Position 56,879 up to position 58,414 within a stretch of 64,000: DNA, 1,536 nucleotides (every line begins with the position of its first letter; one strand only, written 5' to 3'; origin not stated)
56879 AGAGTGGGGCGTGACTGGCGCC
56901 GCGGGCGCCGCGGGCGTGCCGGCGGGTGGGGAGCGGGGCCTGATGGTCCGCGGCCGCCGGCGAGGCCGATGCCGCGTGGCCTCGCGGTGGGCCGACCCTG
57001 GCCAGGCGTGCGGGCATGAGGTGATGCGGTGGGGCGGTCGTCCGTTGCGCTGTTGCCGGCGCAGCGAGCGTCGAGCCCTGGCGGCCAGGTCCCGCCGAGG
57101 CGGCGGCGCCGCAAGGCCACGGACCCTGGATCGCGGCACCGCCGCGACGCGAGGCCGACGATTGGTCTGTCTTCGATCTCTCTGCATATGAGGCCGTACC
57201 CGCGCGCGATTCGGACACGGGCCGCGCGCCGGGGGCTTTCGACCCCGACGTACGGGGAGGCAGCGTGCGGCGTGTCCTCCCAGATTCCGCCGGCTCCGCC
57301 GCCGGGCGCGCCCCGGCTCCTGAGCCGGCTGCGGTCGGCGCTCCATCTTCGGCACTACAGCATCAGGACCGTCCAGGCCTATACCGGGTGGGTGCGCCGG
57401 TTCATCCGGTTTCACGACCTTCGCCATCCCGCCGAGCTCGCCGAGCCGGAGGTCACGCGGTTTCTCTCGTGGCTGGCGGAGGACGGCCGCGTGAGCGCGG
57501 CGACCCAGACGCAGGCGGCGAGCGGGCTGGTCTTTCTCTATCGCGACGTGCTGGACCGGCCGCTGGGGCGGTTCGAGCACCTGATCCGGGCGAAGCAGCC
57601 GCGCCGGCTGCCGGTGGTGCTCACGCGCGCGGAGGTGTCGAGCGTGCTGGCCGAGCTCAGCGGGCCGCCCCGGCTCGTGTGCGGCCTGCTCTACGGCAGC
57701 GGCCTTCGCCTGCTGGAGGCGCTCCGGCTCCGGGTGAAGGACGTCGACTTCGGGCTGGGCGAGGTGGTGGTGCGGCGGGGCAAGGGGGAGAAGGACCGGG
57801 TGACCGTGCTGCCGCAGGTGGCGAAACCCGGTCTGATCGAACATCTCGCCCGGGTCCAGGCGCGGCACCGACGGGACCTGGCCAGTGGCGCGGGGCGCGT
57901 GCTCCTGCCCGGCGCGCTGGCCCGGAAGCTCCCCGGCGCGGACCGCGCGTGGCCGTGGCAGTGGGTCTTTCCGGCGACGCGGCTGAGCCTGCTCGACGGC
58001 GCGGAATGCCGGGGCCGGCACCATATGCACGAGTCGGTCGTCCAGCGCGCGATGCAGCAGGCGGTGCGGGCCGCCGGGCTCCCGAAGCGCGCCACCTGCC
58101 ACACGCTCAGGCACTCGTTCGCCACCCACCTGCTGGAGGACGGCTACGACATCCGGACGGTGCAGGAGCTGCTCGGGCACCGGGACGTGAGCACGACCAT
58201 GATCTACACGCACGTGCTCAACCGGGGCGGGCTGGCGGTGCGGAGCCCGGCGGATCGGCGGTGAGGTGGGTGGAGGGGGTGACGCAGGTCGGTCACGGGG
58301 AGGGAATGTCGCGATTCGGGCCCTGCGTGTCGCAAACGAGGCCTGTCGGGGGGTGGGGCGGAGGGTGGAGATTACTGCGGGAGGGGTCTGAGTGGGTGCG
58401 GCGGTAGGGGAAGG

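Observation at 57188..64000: Chromosomal integron whose integrase points the same way as its cassette array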

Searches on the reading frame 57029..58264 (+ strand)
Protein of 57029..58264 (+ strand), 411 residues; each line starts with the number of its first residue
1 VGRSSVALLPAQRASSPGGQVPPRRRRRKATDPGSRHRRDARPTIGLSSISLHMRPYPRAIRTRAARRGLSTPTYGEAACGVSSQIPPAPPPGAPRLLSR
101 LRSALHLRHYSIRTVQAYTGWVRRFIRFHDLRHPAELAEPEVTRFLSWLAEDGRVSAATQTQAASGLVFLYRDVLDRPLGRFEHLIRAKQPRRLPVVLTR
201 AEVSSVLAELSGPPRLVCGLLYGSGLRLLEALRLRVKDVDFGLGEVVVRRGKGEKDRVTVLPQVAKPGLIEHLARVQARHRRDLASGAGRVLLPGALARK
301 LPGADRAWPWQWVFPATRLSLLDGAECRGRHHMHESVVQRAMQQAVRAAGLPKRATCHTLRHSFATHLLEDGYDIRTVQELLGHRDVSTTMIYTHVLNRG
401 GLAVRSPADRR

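Call 4: search_protein_families(library=pfam, proteins=[window:57029-58264:+])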
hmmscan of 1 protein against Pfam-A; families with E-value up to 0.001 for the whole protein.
window:57029-58264:+ (411 aa): 2 families
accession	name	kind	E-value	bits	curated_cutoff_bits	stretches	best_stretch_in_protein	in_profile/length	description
PF00589.27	Phage_integrase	-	5.8e-34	117.8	27.1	1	199-397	4-169/172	Phage integrase family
PF13495.12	Phage_int_SAM_4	-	4.2e-28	98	27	1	97-180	1-84/85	Phage integrase, N-terminal SAM-like domain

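Call 5: search_protein_families(library=ncbifam, proteins=[window:57029-58264:+])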
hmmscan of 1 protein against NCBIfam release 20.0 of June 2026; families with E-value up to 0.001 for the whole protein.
window:57029-58264:+ (411 aa): 10 families
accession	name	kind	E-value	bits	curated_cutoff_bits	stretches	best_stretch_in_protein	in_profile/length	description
TIGR02249.1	integrase_gron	subfamily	1.6e-127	425.2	265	1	98-410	2-314/315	integron integrase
NF011946.0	PRK15417.1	equivalog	4.4e-101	338.4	435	1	87-409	6-328/337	integron integrase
NF040815.2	recomb_XerA_Arch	equivalog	4.3e-47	160.9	220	2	330-396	188-254/263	site-specific tyrosine recombinase/integron integrase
TIGR02224.1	recomb_XerC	equivalog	7.9e-44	150.2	335.15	2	332-396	213-277/295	tyrosine recombinase XerC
NF001399.0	PRK00283.1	subfamily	1.1e-39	136.5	279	1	110-398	22-285/300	tyrosine recombinase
TIGR02225.1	recomb_XerD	equivalog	2.5e-39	135.4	329.6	2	330-398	208-276/290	site-specific tyrosine recombinase XerD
NF002331.0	PRK01287.1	subfamily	1.7e-33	116.1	371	2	329-396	245-312/365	site-specific tyrosine recombinase XerC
NF003462.0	PRK05084.1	equivalog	2e-17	63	267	2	348-399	296-347/360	tyrosine recombinase XerS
NF007371.0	PRK09871.1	subfamily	7.9e-09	35.3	222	1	338-395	116-173/198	tyrosine-type DNA invertase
NF007370.0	PRK09870.1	subfamily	5.4e-08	32.7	221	1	343-395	126-178/200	tyrosine-type DNA invertase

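Call 10: find_related_loci(query=window:57188-58264:+, collection=genome_contigs, flank=10000)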
Query window:57188-58264:+ (358 aa) in genome_contigs; peptide patterns used: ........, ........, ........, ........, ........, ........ (x = any residue, [..] = any of these).
599 stretches matched a pattern (row limit reached: there are more); 581 encode a relative of the query (tblastn E <= 1e-3); the best 80 are kept; 80 distinct loci.
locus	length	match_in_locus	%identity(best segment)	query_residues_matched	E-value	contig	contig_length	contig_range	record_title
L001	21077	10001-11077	60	7-357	2e-128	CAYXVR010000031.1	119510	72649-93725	MAG TPA_asm: uncultured Nannocystaceae bacterium isolate binchicken_co179_119 genome assembly, contig: NODE_714_length_1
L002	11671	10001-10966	64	36-357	1e-126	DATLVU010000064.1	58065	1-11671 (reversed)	MAG TPA_asm: Gemmatimonadales bacterium isolate SMAG_U13200 k141_18904, whole genome shotgun sequence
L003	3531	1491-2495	64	31-356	6e-130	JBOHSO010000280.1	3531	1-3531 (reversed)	MAG: Gemmatimonadales bacterium isolate M3-S_metawrap_bin.62 k127_593095, whole genome shotgun sequence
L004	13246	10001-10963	63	35-357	2e-125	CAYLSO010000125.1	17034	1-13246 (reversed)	MAG TPA_asm: uncultured bacterium isolate binchicken_co255_229 genome assembly, contig: k141_4512965, whole genome shotg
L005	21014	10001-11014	58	22-356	2e-125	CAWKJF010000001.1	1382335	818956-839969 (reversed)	MAG: uncultured Verrucomicrobiae bacterium isolate MFD01916.bin.2.45 genome assembly, contig: contig_13092, whole genome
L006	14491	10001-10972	60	36-356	8e-125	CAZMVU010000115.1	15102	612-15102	MAG TPA_asm: uncultured Nitrospirales bacterium isolate SRP252850_co1_233 genome assembly, contig: NODE_7311_length_1510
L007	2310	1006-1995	61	30-357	8e-132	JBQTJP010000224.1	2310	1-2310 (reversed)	MAG: Armatimonadota bacterium isolate SAR42 c_000000049416, whole genome shotgun sequence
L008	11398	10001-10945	65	41-356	4e-124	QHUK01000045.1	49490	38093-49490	MAG: Gemmatimonadetes bacterium isolate AG3 14_0919_02_20cm_scaffold_507_curated, whole genome shotgun sequence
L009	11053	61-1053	60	33-356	2e-123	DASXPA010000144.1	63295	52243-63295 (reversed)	MAG TPA_asm: Chthoniobacterales bacterium isolate SMAG_U5396 k141_463730, whole genome shotgun sequence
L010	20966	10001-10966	63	35-356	3e-123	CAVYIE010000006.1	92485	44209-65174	MAG: Candidatus Eisenbacteria bacterium isolate MFD05684.bin.1.2 genome assembly, contig: contig_36595, whole genome sho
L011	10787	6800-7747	58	42-357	7e-122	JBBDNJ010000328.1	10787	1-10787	MAG: Candidatus Binatia bacterium isolate LejiaB_54_11 Lejia_B_7852_length_10787_cov_7, whole genome shotgun sequence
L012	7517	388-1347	61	38-357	1e-121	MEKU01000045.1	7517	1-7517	MAG: Acidobacteria bacterium RIFCSPLOWO2_02_FULL_67_21 rifcsplowo2_02_scaffold_26509, whole genome shotgun sequence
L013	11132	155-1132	59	33-356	1e-121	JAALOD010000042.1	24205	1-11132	MAG: Candidatus Udaeobacter sp. isolate AEW3 Udaeo2_42, whole genome shotgun sequence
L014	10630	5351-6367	59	22-356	2e-121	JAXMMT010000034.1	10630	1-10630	MAG: Coriobacteriia bacterium isolate O10_metabat.bin.1 k141_42420, whole genome shotgun sequence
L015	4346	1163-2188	59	18-357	6e-123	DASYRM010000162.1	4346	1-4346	MAG TPA_asm: Vicinamibacterales bacterium isolate SMAG_U4511 k141_2794799, whole genome shotgun sequence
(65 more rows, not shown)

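Call 11: search_solved_structures(query=window:57188-58264:+, show_alignments=1)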
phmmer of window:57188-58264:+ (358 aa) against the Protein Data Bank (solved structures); distinct sequences matched with E-value up to 0.001: 15.
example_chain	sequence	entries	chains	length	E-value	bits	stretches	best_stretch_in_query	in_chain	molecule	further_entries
2a3v_A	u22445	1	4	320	1.2e-85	291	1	45-357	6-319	site-specific recombinase IntI4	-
4a8e_A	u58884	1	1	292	3.7e-30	108.4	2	50-209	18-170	PROBABLE TYROSINE RECOMBINASE XERC-LIKE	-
5hxy_A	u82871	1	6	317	1.6e-28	103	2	280-345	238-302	Tyrosine recombinase XerA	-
1a0p_A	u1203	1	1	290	9.3e-19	70.9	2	279-344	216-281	SITE-SPECIFIC RECOMBINASE XERD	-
5dcf_A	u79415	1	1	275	1.8e-15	60.1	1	279-345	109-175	Tyrosine recombinase XerD,DNA translocase FtsK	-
5vfz_A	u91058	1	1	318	7.8e-13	51.4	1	278-345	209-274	Gp33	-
9i5v_14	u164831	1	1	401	6.1e-12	48.5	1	285-343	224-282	Ribosome-associated translation inhibitor RaiA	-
5jjv_A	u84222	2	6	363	1.5e-11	47.3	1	283-343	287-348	Tyrosine recombinase XerH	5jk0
5c6k_A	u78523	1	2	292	5.9e-11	45.3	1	292-343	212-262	Integrase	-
5dor_A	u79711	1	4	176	8.4e-11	44.7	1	292-343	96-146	Integrase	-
1aih_A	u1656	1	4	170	4.4e-07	32.5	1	293-343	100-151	HP1 INTEGRASE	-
6en0_A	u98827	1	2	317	1.2e-05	27.8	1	296-342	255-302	Int protein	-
6emy_A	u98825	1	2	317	1.5e-05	27.5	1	296-343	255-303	Int protein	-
3nkh_A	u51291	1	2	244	2e-05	27.1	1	285-345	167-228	Integrase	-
6emz_A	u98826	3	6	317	3e-05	26.5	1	296-342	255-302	Int protein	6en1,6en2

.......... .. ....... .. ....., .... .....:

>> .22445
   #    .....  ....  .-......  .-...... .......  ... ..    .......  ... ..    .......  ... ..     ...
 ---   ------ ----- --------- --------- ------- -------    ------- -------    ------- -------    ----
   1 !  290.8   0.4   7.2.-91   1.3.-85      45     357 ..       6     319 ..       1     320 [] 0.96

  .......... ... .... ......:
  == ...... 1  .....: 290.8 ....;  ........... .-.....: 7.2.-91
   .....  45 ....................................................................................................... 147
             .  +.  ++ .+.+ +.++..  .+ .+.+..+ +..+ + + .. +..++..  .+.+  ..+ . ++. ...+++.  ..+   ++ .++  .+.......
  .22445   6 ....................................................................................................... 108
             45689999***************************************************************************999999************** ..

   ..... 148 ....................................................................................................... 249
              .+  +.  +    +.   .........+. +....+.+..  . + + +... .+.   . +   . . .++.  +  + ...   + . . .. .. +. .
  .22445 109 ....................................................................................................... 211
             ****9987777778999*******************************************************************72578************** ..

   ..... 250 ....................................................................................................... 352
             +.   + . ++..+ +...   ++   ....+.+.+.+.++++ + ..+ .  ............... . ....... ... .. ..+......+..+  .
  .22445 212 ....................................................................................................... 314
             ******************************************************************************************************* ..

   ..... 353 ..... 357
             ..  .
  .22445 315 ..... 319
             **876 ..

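Call 20: find_encoding_contigs(protein=window:57188-58264:+, flank=10000, max_places=4)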
Protein window:57188-58264:+ (358 aa): 1 contig read that carries it; 1 place shown.
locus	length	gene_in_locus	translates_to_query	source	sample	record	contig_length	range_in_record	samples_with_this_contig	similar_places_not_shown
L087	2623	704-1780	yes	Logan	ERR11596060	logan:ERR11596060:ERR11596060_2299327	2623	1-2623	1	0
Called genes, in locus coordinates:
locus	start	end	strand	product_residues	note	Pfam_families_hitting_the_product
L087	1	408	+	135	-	?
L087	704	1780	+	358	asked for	PF13495:Phage_int_SAM_4, PF00589:Phage_integrase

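Call 42: search_dna_similar(query=window:57188-58264:+, collection=plasmids, mode=protein, rows=spread, max_rows=25)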
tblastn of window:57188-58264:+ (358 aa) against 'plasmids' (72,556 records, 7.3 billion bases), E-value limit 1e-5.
The search stops at 5000 records and this limit was reached: more records match than are counted here, and every count below describes the 5000 best-scoring records only.
Records with a match: at least 5000; places in all: 6456; records where one place covers at least 80% of the query: 5000.
Best place of each record, by identity: 60-80% 1; <60% 4999.
By first word of the organism name: Klebsiella 1853; Escherichia 1460; Salmonella 464; Enterobacter 391; Pseudomonas 176; Citrobacter 143; Shigella 86; Providencia 65; Aeromonas 58; Acinetobacter 51; and 39 more.
By predicted mobility (MOB-suite, as given by PLSDB): conjugative 3612; non-mobilizable 750; mobilizable 638.
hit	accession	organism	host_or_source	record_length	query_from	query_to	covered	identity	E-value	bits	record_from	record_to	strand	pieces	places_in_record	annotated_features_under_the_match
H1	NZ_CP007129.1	Gemmatirosa kalamazoonensis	-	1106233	57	356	84%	62.7%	6e-105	345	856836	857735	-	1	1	record has no annotation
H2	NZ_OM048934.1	Salmonella enterica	-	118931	57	356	84%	54.0%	8e-84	284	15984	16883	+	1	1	intI1: class 1 integron integrase IntI1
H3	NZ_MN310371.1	Pseudomonas monteilii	-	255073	57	356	84%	54.0%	8e-84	284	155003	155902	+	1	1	intI1: class 1 integron integrase IntI1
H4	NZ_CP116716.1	Pseudomonas aeruginosa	Homo sapiens,tracheal aspirate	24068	57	356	84%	54.0%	2e-83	283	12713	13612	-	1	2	intI1: class 1 integron integrase IntI1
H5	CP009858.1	Enterobacter cloacae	sink drain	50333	57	356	84%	54.0%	2e-83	283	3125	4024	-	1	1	integrase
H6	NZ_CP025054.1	Pseudomonas aeruginosa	Homo sapiens,culture,urine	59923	57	356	84%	54.0%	2e-83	283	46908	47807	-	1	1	intI1: class 1 integron integrase IntI1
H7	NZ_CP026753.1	Klebsiella pneumoniae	-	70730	57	356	84%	54.0%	2e-83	283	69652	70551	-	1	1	intI1: class 1 integron integrase IntI1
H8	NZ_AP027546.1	Escherichia coli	Homo sapiens,whole organism,feces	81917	57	356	84%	54.0%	2e-83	283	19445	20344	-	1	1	intI1: class 1 integron integrase IntI1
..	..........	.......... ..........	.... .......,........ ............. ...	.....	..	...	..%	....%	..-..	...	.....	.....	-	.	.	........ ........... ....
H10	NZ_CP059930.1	Escherichia coli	Turkey,fecal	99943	57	356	84%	54.0%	2e-83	283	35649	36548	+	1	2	intI1: class 1 integron integrase IntI1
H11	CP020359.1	Klebsiella oxytoca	-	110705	57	356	84%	54.0%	2e-83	283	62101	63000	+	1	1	integron integrase | transcriptional regulator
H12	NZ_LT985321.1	Escherichia coli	-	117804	57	356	84%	54.0%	2e-83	283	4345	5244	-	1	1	intI1: class 1 integron integrase IntI1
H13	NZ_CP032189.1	Klebsiella pneumoniae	-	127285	57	356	84%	54.0%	2e-83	283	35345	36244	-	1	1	intI1: class 1 integron integrase IntI1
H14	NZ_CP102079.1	Klebsiella pneumoniae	Homo sapiens,blood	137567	57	356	84%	54.0%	2e-83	283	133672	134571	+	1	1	intI1: class 1 integron integrase IntI1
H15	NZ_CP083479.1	Escherichia coli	Homo sapiens,blood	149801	57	356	84%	54.0%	2e-83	283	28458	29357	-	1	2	intI1: class 1 integron integrase IntI1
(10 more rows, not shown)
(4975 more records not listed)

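Call 43: get_annotated_region(hit=H1, flank=10000)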
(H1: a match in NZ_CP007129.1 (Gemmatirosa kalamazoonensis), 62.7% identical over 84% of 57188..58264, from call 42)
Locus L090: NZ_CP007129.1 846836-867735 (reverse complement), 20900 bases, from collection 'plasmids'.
description: Gemmatirosa kalamazoonensis strain KBS708 plasmid 1, complete sequence
organism: Gemmatirosa kalamazoonensis (NCBI taxid 861299)
taxonomy: Bacteria; Gemmatimonadota; Gemmatimonadia; Gemmatimonadales; Gemmatimonadaceae; Gemmatirosa; Gemmatirosa kalamazoonensis
host: -; source: -; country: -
typing (MOB-suite, as given by PLSDB): non-mobilizable
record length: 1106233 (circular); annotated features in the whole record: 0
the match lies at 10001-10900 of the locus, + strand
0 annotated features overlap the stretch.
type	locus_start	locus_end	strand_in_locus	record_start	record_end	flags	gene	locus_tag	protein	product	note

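Call 44: get_annotated_region(hit=H2, flank=3000)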
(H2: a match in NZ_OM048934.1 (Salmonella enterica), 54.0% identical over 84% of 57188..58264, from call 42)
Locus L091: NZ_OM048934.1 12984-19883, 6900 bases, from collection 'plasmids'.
description: Salmonella enterica subsp. enterica serovar Typhimurium strain S1380 plasmid pS1380-118kb, complete sequence
organism: Salmonella enterica (NCBI taxid 90371)
taxonomy: Bacteria; Pseudomonadota; Gammaproteobacteria; Enterobacterales; Enterobacteriaceae; Salmonella; Salmonella enterica
host: -; source: -; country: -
typing (MOB-suite, as given by PLSDB): conjugative; replicon IncFII; relaxase MOBF; mating-pair formation MPF_F
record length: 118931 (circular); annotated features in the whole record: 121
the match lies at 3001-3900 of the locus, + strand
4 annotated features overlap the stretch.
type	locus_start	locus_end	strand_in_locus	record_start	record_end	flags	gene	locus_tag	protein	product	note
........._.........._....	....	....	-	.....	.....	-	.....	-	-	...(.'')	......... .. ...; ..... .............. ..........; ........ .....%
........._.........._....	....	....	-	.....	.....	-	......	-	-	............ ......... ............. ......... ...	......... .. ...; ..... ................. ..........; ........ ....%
CDS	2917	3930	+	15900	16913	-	intI1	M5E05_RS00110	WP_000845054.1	class 1 integron integrase IntI1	-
CDS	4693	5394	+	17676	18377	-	-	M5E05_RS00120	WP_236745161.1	IS6 family transposase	-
